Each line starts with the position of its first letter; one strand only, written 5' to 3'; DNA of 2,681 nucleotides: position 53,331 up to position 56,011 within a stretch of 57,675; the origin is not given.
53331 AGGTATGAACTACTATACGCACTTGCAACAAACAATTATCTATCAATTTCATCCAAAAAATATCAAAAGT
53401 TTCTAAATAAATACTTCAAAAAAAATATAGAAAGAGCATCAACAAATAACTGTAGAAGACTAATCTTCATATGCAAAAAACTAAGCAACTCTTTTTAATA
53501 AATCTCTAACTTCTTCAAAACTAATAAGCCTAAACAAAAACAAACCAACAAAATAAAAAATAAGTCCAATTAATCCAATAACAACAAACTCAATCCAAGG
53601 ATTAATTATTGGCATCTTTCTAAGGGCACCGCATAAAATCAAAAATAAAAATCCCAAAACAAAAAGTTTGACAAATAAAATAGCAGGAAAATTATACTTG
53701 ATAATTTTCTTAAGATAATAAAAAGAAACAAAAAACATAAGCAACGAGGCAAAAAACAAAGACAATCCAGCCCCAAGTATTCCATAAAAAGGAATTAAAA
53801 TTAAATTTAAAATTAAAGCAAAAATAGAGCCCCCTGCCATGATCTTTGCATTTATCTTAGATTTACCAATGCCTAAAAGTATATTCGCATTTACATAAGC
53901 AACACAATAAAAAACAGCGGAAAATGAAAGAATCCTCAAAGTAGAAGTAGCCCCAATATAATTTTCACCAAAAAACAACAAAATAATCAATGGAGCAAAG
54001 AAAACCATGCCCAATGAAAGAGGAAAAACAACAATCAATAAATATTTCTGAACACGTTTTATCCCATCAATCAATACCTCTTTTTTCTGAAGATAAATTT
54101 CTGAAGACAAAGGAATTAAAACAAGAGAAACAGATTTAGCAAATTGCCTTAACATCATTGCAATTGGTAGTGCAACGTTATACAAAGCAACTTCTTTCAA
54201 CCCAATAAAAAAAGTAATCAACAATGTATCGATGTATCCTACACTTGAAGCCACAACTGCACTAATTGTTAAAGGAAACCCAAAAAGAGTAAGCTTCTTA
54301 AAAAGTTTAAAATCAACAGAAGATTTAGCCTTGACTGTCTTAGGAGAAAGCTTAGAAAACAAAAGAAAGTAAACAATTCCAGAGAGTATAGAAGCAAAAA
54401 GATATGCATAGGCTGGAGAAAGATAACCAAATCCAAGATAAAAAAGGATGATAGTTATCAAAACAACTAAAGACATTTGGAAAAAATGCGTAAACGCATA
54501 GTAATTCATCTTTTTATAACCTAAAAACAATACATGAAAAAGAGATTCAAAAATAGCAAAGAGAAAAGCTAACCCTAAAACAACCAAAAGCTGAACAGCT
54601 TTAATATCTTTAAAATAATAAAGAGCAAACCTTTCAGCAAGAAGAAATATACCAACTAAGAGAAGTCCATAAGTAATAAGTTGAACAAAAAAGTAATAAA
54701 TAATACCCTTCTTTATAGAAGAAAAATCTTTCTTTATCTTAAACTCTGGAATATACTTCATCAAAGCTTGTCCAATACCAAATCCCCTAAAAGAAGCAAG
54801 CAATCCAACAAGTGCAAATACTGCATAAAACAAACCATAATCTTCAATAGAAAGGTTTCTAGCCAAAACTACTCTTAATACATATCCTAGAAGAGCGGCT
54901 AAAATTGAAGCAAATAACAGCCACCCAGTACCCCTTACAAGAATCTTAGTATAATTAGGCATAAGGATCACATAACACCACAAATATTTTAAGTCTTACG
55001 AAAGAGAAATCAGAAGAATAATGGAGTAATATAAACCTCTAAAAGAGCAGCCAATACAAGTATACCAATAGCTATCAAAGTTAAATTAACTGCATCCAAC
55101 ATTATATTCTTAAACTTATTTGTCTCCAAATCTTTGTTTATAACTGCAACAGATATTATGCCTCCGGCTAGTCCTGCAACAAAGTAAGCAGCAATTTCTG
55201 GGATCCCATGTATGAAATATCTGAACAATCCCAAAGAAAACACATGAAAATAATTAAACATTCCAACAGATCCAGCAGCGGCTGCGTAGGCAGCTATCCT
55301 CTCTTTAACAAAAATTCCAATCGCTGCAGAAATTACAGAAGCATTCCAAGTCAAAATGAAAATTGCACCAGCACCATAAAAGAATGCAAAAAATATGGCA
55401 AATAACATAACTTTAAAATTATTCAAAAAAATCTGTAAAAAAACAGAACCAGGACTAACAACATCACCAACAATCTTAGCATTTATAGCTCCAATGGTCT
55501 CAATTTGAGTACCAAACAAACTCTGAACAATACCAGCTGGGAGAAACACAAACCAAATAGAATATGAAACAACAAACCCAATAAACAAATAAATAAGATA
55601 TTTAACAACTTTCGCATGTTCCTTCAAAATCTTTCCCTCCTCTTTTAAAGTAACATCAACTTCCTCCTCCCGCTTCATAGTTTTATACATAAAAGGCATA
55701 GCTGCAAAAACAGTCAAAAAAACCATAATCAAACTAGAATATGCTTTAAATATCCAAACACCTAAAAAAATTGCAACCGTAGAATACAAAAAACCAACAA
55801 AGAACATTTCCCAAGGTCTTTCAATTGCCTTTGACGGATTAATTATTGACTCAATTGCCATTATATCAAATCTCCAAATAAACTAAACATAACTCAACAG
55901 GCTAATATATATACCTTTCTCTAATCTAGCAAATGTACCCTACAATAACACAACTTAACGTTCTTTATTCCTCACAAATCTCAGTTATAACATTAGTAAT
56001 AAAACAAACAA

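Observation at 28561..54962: AglB N-glycosylation locus with built-in phosphonate biosynthesis: candidate phosphono-N-glycan system in a DPANN archaeon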

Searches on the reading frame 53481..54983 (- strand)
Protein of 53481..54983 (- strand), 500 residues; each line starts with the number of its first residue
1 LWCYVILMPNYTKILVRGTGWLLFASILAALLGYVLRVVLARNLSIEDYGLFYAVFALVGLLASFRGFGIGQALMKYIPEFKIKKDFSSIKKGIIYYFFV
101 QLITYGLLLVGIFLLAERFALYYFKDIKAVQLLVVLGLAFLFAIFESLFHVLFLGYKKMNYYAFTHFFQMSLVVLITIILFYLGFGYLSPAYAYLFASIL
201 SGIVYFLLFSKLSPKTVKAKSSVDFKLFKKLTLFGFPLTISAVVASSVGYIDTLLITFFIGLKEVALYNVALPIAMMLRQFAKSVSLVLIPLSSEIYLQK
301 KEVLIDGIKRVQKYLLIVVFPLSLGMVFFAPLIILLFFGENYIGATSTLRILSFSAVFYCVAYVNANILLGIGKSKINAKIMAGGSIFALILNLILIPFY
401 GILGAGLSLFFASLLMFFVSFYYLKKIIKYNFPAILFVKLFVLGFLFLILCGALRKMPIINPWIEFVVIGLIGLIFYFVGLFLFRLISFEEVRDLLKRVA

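Call 5: search_protein_families(library=pfam, proteins=[window:53481-54983:-], max_evalue=0.001)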
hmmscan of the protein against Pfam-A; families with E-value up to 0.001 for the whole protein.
window:53481-54983:- (500 aa): 3 families
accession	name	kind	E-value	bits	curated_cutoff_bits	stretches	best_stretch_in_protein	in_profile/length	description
PF01943.22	Polysacc_synt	-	3.4e-34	119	28.2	1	15-296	1-273/274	Polysaccharide biosynthesis protein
PF13440.11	Polysacc_synt_3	-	1.2e-24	87.5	23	1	39-344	1-290/293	Polysaccharide biosynthesis protein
PF01554.23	MatE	-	9.9e-06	25.8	24.9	1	237-395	1-161/161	MatE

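Call 7: search_protein_families(library=ncbifam, proteins=[window:53481-54983:-], max_evalue=0.001)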
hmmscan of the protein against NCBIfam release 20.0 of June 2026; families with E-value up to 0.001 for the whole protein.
window:53481-54983:- (500 aa): 5 families
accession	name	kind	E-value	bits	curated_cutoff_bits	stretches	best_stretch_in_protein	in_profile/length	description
TIGR02900.1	spore_V_B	equivalog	4e-23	81.9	372.3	1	16-479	2-487/488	stage V sporulation protein B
NF007773.0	PRK10459.1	equivalog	6e-18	65.1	273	1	13-493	5-476/492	MOP flippase family protein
NF047674.1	TeichurnBiosyTuaB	equivalog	9e-13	48.1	580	1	8-436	1-415/469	teichuronic acid biosynthesis protein TuaB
NF058658.1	Oglyco_Wzx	exception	2.6e-09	36.6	720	1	17-494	12-473/478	O-glycosylation flippase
NF041871.1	Wzx_EPS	equivalog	5.2e-07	28.7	800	1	35-419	22-394/492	exopolysaccharide biosynthesis flippase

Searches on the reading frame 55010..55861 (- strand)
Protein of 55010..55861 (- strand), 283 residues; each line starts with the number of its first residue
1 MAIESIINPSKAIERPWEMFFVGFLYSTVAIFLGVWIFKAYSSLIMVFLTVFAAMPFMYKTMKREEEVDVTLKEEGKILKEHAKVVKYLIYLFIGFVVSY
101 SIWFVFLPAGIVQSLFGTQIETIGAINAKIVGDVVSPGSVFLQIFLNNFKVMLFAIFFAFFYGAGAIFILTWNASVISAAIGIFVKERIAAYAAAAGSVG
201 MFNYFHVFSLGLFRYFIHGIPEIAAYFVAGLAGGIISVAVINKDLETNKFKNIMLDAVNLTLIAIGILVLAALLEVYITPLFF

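Call 5: search_protein_families(library=pfam, proteins=[window:55010-55861:-], max_evalue=0.001)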
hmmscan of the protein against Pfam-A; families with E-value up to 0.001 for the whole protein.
window:55010-55861:- (283 aa): 1 family
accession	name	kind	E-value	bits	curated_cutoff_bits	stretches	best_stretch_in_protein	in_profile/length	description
PF01944.22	SpoIIM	-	1.7e-12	48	26.9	1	94-280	11-163/163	Stage II sporulation protein M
